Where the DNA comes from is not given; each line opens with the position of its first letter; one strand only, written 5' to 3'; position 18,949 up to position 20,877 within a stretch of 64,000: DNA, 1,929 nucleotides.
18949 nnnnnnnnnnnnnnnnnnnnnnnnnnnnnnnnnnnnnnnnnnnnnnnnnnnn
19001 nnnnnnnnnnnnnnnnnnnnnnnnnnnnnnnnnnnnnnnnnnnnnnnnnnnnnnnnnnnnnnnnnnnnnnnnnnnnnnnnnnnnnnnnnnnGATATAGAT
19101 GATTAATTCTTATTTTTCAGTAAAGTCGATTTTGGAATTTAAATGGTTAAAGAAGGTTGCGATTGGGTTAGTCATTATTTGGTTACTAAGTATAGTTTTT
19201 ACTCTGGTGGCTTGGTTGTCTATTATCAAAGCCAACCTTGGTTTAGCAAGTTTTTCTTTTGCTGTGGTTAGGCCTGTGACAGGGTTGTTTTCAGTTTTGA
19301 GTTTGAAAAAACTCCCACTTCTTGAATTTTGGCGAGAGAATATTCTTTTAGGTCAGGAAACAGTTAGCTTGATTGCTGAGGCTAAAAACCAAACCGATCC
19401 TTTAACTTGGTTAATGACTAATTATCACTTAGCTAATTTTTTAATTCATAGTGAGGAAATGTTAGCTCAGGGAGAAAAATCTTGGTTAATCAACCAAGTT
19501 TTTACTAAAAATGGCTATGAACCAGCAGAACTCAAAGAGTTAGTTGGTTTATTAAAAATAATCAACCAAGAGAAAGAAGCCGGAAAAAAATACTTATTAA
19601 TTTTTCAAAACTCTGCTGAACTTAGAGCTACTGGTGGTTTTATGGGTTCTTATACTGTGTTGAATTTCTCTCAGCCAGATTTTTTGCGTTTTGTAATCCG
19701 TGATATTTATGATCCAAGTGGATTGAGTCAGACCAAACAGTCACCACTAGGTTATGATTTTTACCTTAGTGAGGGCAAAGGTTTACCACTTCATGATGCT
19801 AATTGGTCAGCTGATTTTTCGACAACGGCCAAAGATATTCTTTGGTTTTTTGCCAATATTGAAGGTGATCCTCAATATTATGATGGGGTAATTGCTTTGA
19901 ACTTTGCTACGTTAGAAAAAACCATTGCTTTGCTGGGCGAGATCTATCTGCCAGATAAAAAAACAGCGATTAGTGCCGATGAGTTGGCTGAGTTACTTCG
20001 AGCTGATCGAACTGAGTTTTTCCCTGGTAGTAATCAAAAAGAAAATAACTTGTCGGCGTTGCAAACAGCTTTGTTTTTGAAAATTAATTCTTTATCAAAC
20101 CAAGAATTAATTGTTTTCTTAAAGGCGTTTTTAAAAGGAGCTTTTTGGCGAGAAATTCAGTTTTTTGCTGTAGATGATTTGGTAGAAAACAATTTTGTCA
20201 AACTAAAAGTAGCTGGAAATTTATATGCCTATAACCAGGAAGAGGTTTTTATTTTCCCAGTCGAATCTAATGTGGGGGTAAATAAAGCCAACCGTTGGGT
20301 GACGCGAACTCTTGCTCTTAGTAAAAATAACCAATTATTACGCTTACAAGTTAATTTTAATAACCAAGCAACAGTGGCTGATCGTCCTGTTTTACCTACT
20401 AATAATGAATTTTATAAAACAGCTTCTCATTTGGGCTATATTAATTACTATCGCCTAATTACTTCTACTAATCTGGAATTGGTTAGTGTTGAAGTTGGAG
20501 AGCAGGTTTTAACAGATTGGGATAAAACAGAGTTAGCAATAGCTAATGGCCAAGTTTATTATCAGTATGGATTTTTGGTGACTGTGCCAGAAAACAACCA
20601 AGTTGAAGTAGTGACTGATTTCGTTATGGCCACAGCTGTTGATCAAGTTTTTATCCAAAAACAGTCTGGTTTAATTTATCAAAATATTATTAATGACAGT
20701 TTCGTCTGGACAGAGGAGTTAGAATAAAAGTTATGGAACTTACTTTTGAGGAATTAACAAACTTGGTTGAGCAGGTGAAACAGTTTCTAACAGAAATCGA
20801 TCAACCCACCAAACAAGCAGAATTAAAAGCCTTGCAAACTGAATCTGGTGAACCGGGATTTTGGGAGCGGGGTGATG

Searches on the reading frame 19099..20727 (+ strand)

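Call 33: search_protein_families(library=pfam, proteins=[window:19099-20727:+], max_evalue=0.0001)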
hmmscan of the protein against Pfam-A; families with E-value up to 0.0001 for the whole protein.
window:19099-20727:+ (542 aa): 1 family
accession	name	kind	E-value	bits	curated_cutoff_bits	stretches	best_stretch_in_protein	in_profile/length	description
PF13196.11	DUF4012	-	1.7e-17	64.7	28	1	163-303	4-142/144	Protein of unknown function (DUF4012)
